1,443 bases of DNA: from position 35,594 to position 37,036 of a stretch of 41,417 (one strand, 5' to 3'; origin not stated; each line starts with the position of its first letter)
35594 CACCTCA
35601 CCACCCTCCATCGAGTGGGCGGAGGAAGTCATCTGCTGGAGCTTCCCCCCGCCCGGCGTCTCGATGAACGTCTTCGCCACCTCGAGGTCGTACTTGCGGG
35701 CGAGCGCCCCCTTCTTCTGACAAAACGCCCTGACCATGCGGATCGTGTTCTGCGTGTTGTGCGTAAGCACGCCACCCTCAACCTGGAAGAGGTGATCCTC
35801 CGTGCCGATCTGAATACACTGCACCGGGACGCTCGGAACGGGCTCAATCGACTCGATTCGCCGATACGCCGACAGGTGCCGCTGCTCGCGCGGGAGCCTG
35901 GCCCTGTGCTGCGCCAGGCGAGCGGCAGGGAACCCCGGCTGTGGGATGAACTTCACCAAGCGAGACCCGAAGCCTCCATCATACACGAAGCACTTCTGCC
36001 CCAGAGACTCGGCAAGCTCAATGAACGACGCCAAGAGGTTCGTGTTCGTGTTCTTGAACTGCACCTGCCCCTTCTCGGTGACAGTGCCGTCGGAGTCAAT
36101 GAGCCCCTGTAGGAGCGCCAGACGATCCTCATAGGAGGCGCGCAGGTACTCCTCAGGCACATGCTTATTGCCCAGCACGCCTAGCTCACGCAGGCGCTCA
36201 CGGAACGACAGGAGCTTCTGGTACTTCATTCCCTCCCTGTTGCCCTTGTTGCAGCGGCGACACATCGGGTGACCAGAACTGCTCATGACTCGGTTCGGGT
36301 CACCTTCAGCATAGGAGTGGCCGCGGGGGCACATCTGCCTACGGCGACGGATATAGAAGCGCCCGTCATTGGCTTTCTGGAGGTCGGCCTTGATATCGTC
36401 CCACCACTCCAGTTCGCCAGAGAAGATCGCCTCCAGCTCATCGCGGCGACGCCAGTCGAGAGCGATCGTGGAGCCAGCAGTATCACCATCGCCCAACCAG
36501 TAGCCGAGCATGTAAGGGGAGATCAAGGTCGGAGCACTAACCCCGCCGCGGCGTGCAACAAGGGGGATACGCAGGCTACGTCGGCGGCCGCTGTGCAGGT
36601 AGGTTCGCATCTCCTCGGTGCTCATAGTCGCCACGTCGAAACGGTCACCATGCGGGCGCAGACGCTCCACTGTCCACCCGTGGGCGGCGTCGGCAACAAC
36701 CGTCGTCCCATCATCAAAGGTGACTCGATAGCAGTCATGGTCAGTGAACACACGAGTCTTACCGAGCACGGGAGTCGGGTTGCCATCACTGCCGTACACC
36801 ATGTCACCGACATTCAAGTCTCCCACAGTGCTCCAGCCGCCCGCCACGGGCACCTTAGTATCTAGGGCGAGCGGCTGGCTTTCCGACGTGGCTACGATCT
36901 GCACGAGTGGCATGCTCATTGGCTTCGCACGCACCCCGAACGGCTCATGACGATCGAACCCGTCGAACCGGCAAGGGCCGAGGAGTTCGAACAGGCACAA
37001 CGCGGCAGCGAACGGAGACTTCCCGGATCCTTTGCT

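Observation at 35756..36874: Class-3-type (Trp-Cys-Thr) intein with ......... homing endonuclease splitting the terminase large subunit ATPase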

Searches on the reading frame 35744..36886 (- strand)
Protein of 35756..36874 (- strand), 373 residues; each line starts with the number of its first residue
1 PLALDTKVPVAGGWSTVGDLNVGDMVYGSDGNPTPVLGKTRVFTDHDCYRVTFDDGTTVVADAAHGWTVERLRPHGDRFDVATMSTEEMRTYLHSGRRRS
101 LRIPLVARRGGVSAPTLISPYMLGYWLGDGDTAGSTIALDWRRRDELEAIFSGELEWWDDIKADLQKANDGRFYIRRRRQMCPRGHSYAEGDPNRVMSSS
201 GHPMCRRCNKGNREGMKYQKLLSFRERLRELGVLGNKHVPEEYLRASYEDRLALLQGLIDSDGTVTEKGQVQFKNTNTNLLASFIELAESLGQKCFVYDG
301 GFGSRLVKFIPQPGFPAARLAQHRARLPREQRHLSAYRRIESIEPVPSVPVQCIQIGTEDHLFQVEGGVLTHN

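Call 3: search_protein_families(library=pfam, proteins=[window:35756-36874:-], max_evalue=0.01)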
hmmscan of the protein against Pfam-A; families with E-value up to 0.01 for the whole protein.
window:35756-36874:- (373 aa): 2 families
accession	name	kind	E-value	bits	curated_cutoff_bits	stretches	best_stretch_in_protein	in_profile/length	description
PF14528.11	LAGLIDADG_3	-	1.3e-05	25.8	22.5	1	251-292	3-47/82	LAGLIDADG-like domain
PF05204.19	Hom_end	-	0.0003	21.3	21.1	1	239-294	2-59/110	Homing endonuclease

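Call 4: search_protein_families(library=ncbifam, proteins=[window:35756-36874:-], max_evalue=0.01)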
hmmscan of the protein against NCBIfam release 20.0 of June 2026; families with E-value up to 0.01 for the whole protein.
window:35756-36874:- (373 aa): 2 families
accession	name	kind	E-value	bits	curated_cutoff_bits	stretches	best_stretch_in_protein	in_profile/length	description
NF038136.1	rSAM_Rv_intein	exception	2e-05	23.6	700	1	3-93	78-170/574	intein-containing Rv2578c family radical SAM protein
NF045703.1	rSAM_Tes_intein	exception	0.0044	14.8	1700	1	235-296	447-511/1040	tetraether lipid synthase Tes, intein-containing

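Call 5: search_solved_structures(query=window:35756-36874:-, max_evalue=1, show_alignments=3)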
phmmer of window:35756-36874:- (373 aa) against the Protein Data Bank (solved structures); distinct sequences matched with E-value up to 1: 9.
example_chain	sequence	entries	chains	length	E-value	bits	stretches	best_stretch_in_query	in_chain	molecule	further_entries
6bs8_A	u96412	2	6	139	8.5e-21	77.5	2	2-75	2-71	Replicative DNA helicase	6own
6rix_A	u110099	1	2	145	2.3e-20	76.1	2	2-69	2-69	Replicative DNA helicase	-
6riy_A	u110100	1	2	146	6.7e-20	74.5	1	2-69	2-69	Replicative DNA helicase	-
1um2_A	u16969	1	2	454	0.0001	24.5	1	235-293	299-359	ENDONUCLEASE PI-SCEI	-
1dfa_A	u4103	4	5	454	0.00011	24.5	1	235-293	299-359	PI-SCEI ENDONUCLEASE | ENDONUCLEASE PI-SCEI | PI-SCEI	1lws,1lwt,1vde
1ef0_A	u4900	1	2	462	0.00011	24.4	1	235-293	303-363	PI-SCEI ENDONUCLEASE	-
1jva_A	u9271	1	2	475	0.00013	24.3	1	235-293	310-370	VMA1-DERIVED HOMING ENDONUCLEASE X10SSS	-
9cop_A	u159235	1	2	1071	0.0018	20.5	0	235-293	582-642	V-type proton ATPase catalytic subunit A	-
6riz_A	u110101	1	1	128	0.019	17.1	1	2-70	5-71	gp41-1 intein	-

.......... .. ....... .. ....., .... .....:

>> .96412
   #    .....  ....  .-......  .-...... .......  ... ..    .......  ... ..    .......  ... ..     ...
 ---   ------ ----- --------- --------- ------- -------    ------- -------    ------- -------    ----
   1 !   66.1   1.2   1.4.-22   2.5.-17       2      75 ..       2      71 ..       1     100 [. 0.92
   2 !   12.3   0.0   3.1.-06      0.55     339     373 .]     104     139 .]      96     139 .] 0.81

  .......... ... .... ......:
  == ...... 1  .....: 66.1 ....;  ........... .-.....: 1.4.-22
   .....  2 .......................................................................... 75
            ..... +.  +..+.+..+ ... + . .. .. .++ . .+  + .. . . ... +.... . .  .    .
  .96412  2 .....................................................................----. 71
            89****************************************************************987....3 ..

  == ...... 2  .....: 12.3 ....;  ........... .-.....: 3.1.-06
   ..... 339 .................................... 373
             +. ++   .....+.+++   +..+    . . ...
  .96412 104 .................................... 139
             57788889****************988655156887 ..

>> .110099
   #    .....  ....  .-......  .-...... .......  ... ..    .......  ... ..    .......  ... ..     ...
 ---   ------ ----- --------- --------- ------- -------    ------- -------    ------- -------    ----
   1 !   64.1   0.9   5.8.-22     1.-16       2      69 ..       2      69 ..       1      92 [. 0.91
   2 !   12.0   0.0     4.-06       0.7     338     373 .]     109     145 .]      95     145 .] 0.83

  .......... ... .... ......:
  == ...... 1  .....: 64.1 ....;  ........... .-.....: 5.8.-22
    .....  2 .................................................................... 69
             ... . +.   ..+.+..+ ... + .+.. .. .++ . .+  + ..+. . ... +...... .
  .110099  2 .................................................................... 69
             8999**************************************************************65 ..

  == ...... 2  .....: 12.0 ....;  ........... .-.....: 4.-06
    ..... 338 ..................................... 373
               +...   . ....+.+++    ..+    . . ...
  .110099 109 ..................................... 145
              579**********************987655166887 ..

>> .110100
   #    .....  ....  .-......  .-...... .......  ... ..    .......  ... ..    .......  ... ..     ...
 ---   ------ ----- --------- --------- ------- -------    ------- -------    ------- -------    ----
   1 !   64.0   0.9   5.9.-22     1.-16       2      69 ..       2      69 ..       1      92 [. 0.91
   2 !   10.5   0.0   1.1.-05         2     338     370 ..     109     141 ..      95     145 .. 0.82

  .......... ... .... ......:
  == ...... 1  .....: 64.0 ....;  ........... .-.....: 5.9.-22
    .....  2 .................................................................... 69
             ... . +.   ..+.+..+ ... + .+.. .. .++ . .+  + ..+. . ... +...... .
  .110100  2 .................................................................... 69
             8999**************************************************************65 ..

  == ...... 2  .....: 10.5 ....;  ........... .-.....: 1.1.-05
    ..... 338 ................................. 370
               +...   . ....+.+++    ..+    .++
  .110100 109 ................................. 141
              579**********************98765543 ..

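Call 7: search_dna_similar(query=window:35756-36874:-, collection=phages, mode=protein, max_rows=40)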
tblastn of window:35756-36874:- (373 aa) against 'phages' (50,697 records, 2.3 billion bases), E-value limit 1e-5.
Records with a match: 681; places in all: 694; records where one place covers at least 80% of the query: 556.
Best place of each record, by identity: <60% 681.
By first word of the organism name: Mycobacterium 299; Salmonella 74; Vibrio 65; Stx2a-converting 49; Escherichia 27; Klebsiella 22; Pseudomonas 19; Aeromonas 16; Gordonia 15; Enterococcus 14; and 38 more.
By host as written in the record: Mycobacterium smegmatis mc2 155 229; - 108; Mycobacterium smegmatis mc#155 34; Mycobacterium smegmatis mc2155 11; Gordonia terrae 3612 11; Salmonella enterica subsp. enterica serovar Enteritidis 11; Pseudomonas aeruginosa 10; Escherichia coli 10; and 132 more.
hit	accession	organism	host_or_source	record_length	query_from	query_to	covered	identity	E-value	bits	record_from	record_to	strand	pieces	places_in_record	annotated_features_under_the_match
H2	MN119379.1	Mycobacterium phage Anglerfish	Mycobacterium smegmatis mc2 155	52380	1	373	100%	40.8%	3e-75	259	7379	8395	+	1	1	12: terminase large subunit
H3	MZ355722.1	Mycobacterium phage Bexan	Mycobacterium smegmatis mc#155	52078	1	373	100%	39.8%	2e-69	242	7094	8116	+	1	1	10: terminase large subunit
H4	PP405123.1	Mycobacterium phage StrongArm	Mycobacterium smegmatis mc#155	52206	1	373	100%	39.8%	2e-69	242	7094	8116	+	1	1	10: terminase large subunit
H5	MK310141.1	Mycobacterium phage Fenn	Mycobacterium smegmatis mc2 155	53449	1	373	100%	39.8%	2e-69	242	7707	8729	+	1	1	12: terminase large subunit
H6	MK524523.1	Mycobacterium phage Naira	Mycobacterium smegmatis mc2 155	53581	1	373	100%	39.8%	2e-69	242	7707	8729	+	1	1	12: terminase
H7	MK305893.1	Mycobacterium phage Beatrix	Mycobacterium smegmatis mc2 155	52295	1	373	100%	39.8%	2e-69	242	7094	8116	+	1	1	10: terminase large subunit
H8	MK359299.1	Mycobacterium phage Petp2012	Mycobacterium smegmatis mc2 155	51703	1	373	100%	39.5%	4e-68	238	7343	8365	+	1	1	13: terminase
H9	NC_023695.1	Mycobacterium phage Violet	Mycobacterium smegmatis mc2 155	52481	1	373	100%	39.5%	5e-68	238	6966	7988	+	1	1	10: terminase large subunit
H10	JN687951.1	Mycobacterium phage Violet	Mycobacterium smegmatis mc2 155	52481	1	373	100%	39.5%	5e-68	238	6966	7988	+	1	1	10: terminase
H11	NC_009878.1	Mycobacterium phage Bethlehem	-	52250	1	373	100%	39.5%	6e-68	238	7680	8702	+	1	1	terminase large subunit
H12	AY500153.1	Mycobacterium phage Bethlehem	Mycobacterium sp.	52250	1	373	100%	39.5%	6e-68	238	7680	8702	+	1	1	hypothetical protein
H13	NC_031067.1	Mycobacterium phage Makemake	Mycobacterium smegmatis mc2 155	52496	1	373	100%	39.5%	6e-68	238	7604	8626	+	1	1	11: terminase large subunit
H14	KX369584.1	Mycobacterium phage Makemake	Mycobacterium smegmatis mc2 155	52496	1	373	100%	39.5%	6e-68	238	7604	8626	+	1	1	11: terminase large subunit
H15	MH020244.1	Mycobacterium phage Lopton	Mycobacterium smegmatis mc2 155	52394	1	373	100%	39.5%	6e-68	237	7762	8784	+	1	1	12: terminase large subunit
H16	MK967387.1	Mycobacterium phage Big3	Mycobacterium smegmatis mc2 155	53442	1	373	100%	39.5%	6e-68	237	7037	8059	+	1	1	11: terminase large subunit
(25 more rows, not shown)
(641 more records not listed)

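Call 9: get_annotated_region(hit=H2, flank=1500)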
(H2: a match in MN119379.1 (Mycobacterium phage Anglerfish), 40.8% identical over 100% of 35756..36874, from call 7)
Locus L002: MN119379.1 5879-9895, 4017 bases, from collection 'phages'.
description: Mycobacterium phage Anglerfish, complete genome.
organism: Mycobacterium phage Anglerfish (NCBI taxid 2596980)
taxonomy: Viruses; Duplodnaviria; Heunggongvirae; Uroviricota; Caudoviricetes; Fromanvirus
host: Mycobacterium smegmatis mc2 155; source: garden soil; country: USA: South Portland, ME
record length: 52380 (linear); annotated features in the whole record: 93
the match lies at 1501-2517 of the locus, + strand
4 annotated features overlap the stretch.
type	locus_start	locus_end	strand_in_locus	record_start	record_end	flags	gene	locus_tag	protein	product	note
CDS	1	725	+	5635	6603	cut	10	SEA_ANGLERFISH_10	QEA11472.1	lysin B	-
CDS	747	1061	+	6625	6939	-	11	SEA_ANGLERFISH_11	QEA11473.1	hypothetical protein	-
CDS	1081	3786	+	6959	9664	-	12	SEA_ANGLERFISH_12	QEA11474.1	terminase large subunit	-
CDS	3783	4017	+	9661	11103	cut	13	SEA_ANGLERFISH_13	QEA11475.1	portal protein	-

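Call 10: get_annotated_region(hit=H11, flank=1500)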
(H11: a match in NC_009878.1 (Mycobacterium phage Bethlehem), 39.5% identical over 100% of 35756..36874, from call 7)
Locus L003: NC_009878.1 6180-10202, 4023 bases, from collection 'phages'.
description: Mycobacterium phage Bethlehem, complete genome.
organism: Mycobacterium phage Bethlehem (NCBI taxid 2902891)
taxonomy: Viruses; Duplodnaviria; Heunggongvirae; Uroviricota; Caudoviricetes; Fromanvirus; Fromanvirus bethlehem
host: -; source: -; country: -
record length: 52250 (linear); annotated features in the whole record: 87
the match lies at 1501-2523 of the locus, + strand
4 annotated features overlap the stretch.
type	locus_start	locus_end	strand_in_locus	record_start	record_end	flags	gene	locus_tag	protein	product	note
CDS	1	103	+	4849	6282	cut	-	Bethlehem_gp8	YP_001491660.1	endolysin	-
CDS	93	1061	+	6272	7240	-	-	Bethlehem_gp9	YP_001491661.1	gp9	-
CDS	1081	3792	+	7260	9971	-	-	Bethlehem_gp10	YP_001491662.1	terminase large subunit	-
CDS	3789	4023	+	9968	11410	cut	-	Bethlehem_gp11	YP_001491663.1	portal protein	-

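Call 18: find_homologous_proteins(query=window:35756-36874:-, max_evalue=1e-10)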
Query window:35756-36874:- (373 aa): 540 proteins with E <= 1e-10 among 8000 candidates; the best 120 are listed.
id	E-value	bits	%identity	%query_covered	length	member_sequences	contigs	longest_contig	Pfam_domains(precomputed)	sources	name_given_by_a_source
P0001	1.0e-189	648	74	98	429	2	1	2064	-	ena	-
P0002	8.3e-77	277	46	100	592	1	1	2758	PF05204.20,PF14528.12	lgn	-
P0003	8.2e-70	254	43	100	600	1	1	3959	PF14528.12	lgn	-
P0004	1.7e-68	249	40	100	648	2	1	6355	PF14528.12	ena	-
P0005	4.9e-66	241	47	79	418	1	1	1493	PF14528.12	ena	-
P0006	2.5e-65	239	40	100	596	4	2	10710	PF14528.12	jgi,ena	-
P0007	1.7e-64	236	41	100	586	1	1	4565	PF14528.12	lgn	-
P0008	1.8e-58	216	38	99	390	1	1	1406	PF05204.20,PF14528.12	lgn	-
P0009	1.5e-57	213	36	99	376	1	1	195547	PF05204.20,PF14528.12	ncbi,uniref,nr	ncbi:LAGLIDADG family homing endonuclease [Arthrobacter sp. efr-133-TYG-120]|uniref:LAGLIDADG family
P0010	1.2e-52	197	38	100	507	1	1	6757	PF22769.2,PF14528.12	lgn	-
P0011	6.0e-52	195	36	100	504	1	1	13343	PF22769.2,PF14528.12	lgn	-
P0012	1.9e-49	187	37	100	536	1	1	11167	PF05204.20,PF22769.2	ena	-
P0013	4.5e-49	185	36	100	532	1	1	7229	PF22769.2,PF14528.12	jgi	jgi:deoxycytidine triphosphate deaminase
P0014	3.2e-48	183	35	100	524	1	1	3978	PF22769.2,PF14528.12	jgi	jgi:deoxycytidine triphosphate deaminase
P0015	3.3e-48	183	36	100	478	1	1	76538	PF14528.12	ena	-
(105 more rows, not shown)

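Call 23: search_protein_families(library=phrogs, proteins=[window:35756-36874:-], max_evalue=0.001)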
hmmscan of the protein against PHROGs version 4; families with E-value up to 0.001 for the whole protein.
window:35756-36874:- (373 aa): 6 families
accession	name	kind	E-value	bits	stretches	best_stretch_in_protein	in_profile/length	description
phrog_36964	-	head and packaging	3.5e-26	92.5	2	7-137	98-232/890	terminase large subunit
phrog_15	-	head and packaging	3.7e-25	89.5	1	2-276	80-319/1330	terminase large subunit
phrog_19299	-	head and packaging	4.7e-15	56.1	2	3-131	34-164/702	terminase large subunit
phrog_510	-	DNA, RNA and nucleotide metabolism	1.3e-08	35.1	1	12-137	419-541/667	DNA primase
phrog_50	-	DNA, RNA and nucleotide metabolism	0.00018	21.7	1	4-247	91-338/570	DnaC-like helicase loader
phrog_826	-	DNA, RNA and nucleotide metabolism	0.0004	21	1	176-220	163-206/281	HNH endonuclease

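Call 24: find_encoding_contigs(protein=P0001, flank=3000, max_places=3)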
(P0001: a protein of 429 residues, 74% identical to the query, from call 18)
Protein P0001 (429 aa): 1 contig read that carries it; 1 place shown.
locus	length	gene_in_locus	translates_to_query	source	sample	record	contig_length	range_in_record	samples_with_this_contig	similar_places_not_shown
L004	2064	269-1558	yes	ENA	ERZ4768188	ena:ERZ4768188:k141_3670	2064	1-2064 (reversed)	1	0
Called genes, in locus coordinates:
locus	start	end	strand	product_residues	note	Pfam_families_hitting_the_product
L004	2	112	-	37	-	?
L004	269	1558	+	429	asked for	-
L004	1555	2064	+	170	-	?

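Call 38: predict_structure(alignment_id=A4)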
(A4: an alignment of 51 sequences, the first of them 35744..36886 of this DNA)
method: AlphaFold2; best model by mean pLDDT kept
length: 381 residues; sequences in the alignment: 51
mean_pLDDT: 93.9   pTM: 0.92
mean pLDDT of the five models: 93.9, 93.6, 92.4, 91.8, 91.5
residues with pLDDT >= 90: 334; 70-90: 35; 50-70: 12; < 50: 0
segments of 3 or more residues with pLDDT < 50: none
pLDDT, mean of each block of 10 residues (from residue 1): 86 96 98 97 97 97 97 93 95 95 91 90 98 97 97 97 95 94 92 92 91 71 90 97 96 98 98 97 97 97 95 95 98 83 97 97 96 91 57
secondary structure, 60 per line:
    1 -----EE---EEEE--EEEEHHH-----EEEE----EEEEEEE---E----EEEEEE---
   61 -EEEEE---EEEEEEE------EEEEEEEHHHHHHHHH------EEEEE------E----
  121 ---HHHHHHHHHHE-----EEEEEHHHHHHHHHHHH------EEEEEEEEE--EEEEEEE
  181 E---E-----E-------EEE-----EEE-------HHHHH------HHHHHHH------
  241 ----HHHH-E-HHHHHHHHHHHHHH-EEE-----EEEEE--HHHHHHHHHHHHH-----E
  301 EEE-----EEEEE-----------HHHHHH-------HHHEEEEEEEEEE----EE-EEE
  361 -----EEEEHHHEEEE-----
elements in order: E11-14 E17-20 E29-32 E37-43 E52-57 E62-66 E70-76 E83-89 H90-98 E105-109 H124-133 E140-144 H145-156 E163-171 E174-181 E199-201 E207-209 H217-221 H228-234 H245-248 H252-265 E267-269 E275-279 H282-294 E300-303 E309-313 H325-330 E341-350 E358-360 E366-369 E373-376

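Call 41: fold_search(model_id=the predicted structure, library=pdb)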
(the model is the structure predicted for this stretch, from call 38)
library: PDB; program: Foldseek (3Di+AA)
matches with E <= 10: 443; with E <= 0.001: 61
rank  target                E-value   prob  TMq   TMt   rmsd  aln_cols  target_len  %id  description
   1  1ef0_A                2.6e-18  1.00  0.65  0.59   6.4       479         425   16  CRYSTAL STRUCTURE OF PI-SCEI MINIPRECURSOR (released 2000-06-07)
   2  1jva_B                5.3e-18  1.00  0.65  0.59   9.4       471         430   15  CRYSTAL STRUCTURE OF THE VMA1-DERIVED ENDONUCLEASE BEARING THE N AND C EXTEIN PROPEPTIDES (released 2002-08-29)
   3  1jva_A                1.0e-17  1.00  0.64  0.58   8.7       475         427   14  CRYSTAL STRUCTURE OF THE VMA1-DERIVED ENDONUCLEASE BEARING THE N AND C EXTEIN PROPEPTIDES (released 2002-08-29)
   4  1vde_B                2.4e-17  1.00  0.64  0.57   8.8       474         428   16  PI-SCEI, A HOMING ENDONUCLEASE WITH PROTEIN SPLICING ACTIVITY (released 1998-04-08)
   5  1vde_A                3.0e-17  1.00  0.64  0.57   8.6       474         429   16  PI-SCEI, A HOMING ENDONUCLEASE WITH PROTEIN SPLICING ACTIVITY (released 1998-04-08)
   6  1lwt_A                4.8e-17  1.00  0.64  0.55   8.9       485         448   16  Crystal structure of the intein homing endonuclease PI-SceI bound to its substrate DNA (Ca2+ free) (released 2002-09-27)
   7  1um2_B                2.0e-16  1.00  0.65  0.60   8.9       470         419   15  Crystal Structure of the Vma1-Derived Endonuclease with the Ligated Extein Segment (released 2004-09-22)
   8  1ef0_B                3.0e-16  1.00  0.61  0.59   8.8       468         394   15  CRYSTAL STRUCTURE OF PI-SCEI MINIPRECURSOR (released 2000-06-07)
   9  1um2_A                6.7e-16  1.00  0.62  0.57   9.4       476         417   14  Crystal Structure of the Vma1-Derived Endonuclease with the Ligated Extein Segment (released 2004-09-22)
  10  1dfa                  2.0e-15  1.00  0.61  0.58   6.9       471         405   15  CRYSTAL STRUCTURE OF PI-SCEI IN C2 SPACE GROUP (released 1999-12-08)
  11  1lws_A                6.5e-15  1.00  0.61  0.55   9.3       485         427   15  Crystal structure of the intein homing endonuclease PI-SceI bound to its recognition sequence (released 2002-09-27)
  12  7qsu                  1.0e-13  1.00  0.56  0.57   7.0       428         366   14  Crystal structure of homing endonuclease-associated TliVMA intein (C1A, d333-339) (released 2022-03-30)
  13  7qss                  1.3e-11  1.00  0.54  0.49   9.5       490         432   14  Crystal structure of homing endonuclease-associated TliVMA intein (C1A) (released 2022-03-30)
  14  7qst                  1.1e-10  1.00  0.54  0.57   9.3       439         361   12  Crystal structure of homing endonuclease-associated PhoVMA intein (C1A) (released 2022-03-30)
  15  1dq3                  6.5e-08  1.00  0.55  0.48   8.2       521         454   10  CRYSTAL STRUCTURE OF AN ARCHAEAL INTEIN-ENCODED HOMING ENDONUCLEASE PI-PFUI (released 2000-07-05)
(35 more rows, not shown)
